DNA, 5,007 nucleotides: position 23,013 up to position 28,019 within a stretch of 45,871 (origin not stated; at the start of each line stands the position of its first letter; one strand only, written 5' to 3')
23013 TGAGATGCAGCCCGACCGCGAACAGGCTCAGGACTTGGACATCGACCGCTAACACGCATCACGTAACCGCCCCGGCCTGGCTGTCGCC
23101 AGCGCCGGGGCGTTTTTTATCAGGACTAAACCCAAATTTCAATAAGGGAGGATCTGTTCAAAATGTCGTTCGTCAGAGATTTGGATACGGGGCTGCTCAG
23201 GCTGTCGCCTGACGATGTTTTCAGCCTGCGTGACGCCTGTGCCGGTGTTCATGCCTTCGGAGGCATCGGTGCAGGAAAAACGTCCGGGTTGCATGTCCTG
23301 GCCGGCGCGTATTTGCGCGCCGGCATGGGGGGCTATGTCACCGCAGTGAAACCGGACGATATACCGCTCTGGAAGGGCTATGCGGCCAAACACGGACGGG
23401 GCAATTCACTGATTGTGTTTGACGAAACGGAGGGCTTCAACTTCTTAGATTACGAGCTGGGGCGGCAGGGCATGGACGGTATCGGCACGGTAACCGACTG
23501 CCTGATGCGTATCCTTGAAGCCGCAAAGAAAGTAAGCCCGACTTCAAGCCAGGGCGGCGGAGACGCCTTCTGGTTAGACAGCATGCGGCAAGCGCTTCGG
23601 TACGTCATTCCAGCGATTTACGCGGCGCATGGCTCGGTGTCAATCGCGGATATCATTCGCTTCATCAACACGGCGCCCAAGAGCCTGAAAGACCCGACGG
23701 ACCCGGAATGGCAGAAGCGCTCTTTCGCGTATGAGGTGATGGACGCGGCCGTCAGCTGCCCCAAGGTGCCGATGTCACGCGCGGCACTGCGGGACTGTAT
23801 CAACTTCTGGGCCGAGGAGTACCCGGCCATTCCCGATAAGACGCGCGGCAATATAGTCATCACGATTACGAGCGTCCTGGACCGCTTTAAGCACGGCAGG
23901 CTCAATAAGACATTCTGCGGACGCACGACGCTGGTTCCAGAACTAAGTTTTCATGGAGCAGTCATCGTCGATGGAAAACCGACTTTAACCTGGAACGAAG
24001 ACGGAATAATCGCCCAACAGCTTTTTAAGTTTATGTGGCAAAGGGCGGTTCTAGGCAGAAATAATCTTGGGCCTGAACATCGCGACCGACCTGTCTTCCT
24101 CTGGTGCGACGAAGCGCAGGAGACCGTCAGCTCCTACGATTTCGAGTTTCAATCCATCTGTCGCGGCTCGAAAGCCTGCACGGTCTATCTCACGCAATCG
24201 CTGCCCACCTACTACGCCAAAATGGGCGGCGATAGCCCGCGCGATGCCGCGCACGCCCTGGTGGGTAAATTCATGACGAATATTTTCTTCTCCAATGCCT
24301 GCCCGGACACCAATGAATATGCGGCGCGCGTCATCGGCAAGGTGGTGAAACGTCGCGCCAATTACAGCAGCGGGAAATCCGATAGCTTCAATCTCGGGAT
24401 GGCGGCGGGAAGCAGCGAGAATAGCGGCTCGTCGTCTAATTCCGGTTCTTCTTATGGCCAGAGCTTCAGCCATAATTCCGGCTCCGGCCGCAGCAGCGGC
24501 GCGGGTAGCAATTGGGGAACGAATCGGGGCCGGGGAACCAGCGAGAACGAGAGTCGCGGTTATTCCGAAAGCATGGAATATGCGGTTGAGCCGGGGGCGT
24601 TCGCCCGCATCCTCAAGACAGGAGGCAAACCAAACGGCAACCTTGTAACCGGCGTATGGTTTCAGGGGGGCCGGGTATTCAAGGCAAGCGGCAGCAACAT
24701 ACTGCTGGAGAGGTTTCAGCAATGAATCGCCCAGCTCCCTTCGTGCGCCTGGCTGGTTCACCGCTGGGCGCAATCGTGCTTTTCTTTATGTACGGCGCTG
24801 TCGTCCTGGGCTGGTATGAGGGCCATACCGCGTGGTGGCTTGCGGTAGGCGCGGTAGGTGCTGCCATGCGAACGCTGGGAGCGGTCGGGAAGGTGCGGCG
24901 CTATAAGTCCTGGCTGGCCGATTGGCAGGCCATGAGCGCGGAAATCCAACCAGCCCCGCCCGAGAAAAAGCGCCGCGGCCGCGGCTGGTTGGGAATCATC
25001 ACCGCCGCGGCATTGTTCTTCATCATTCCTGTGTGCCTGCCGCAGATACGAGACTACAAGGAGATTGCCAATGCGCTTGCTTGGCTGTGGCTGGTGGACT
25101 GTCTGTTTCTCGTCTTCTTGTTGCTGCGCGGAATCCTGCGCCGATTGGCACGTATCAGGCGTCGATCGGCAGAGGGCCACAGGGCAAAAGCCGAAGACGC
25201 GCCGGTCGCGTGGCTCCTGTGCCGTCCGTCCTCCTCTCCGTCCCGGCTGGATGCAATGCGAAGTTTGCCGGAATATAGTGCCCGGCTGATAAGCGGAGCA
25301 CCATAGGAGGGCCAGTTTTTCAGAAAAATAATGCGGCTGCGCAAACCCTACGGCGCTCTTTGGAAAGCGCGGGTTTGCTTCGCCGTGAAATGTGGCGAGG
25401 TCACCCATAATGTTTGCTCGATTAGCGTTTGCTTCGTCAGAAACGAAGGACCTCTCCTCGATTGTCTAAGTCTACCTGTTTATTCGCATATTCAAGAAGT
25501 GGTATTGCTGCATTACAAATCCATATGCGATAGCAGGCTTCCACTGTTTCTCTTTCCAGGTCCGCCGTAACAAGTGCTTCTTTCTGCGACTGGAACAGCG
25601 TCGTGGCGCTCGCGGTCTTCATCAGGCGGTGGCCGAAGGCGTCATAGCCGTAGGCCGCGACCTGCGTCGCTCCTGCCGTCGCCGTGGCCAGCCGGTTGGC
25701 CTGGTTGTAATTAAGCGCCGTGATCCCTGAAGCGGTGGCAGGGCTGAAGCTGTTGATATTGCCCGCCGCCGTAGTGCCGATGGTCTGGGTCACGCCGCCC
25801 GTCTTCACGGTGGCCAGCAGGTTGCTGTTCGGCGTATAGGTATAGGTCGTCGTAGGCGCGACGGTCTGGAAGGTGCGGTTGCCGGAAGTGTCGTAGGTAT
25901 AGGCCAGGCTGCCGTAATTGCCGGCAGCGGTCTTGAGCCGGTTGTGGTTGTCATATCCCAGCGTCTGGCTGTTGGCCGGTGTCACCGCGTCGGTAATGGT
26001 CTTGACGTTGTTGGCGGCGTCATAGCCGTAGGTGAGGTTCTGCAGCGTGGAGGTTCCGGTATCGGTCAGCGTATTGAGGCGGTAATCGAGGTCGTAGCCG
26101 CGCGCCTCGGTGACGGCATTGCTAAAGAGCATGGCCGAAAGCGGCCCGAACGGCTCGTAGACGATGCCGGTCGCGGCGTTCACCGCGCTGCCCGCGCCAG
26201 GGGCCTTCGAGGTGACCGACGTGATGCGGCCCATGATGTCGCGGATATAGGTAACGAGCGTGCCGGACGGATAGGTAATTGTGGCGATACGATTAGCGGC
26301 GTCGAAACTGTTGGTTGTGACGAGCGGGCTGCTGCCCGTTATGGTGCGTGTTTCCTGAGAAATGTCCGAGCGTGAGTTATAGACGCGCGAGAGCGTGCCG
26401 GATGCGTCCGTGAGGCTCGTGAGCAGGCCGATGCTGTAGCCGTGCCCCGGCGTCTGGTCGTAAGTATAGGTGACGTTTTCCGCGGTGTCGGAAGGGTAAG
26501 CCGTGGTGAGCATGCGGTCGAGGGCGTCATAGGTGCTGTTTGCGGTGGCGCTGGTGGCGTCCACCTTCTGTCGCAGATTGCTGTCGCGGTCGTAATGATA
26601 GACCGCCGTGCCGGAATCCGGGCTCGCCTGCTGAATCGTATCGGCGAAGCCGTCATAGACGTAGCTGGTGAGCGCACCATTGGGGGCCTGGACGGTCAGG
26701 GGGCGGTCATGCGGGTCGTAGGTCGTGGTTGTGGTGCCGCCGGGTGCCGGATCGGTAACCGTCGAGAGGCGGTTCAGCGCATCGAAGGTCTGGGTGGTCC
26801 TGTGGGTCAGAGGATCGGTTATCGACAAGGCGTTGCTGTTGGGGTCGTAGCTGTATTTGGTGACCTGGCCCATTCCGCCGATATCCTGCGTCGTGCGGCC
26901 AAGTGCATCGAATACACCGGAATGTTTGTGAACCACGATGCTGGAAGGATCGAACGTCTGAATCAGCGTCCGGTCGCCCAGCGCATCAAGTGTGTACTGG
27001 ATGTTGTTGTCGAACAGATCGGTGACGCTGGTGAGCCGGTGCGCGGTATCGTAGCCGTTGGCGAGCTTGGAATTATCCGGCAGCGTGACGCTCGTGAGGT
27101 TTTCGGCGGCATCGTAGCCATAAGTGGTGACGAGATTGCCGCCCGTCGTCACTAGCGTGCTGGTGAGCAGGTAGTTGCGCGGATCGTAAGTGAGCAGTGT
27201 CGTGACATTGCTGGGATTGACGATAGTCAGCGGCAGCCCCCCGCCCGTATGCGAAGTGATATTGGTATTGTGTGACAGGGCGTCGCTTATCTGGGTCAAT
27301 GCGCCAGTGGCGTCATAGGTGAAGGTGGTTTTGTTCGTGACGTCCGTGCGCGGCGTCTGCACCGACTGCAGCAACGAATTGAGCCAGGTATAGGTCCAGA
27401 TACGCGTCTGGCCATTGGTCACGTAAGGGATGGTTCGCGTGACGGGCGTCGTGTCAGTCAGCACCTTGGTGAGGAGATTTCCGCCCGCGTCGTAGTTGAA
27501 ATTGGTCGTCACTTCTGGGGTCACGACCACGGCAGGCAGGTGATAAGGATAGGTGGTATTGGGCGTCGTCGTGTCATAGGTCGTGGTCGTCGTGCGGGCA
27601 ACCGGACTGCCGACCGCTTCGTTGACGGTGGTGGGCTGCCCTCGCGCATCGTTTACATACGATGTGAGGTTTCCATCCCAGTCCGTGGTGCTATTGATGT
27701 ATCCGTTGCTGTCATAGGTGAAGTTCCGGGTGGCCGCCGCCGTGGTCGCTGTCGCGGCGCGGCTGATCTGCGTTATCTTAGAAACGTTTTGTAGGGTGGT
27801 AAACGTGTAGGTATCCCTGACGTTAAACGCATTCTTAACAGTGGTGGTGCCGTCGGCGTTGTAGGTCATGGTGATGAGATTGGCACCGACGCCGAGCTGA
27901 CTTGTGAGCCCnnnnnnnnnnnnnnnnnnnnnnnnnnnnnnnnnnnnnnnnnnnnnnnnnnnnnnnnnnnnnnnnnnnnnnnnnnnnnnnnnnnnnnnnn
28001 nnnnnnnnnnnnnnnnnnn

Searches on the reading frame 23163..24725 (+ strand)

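Call 57: search_protein_families(library=pfam, proteins=[window:23163-24725:+], max_evalue=0.001)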
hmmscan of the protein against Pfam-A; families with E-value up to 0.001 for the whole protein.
window:23163-24725:+ (520 aa): 1 family
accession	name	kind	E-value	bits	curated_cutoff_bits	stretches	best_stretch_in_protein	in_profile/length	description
PF12696.13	TraG-D_C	-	4.7e-07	30.2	22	1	310-424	1-105/126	TraM recognition site of TraD and TraG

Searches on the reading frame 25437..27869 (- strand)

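Call 57: search_protein_families(library=pfam, proteins=[window:25437-27869:-], max_evalue=0.001)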
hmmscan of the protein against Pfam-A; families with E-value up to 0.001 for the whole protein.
window:25437-27869:- (810 aa): 1 family
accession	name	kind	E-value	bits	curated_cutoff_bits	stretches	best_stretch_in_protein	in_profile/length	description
PF05593.20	RHS_repeat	-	5.1e-36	122.8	22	3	341-375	1-35/38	RHS Repeat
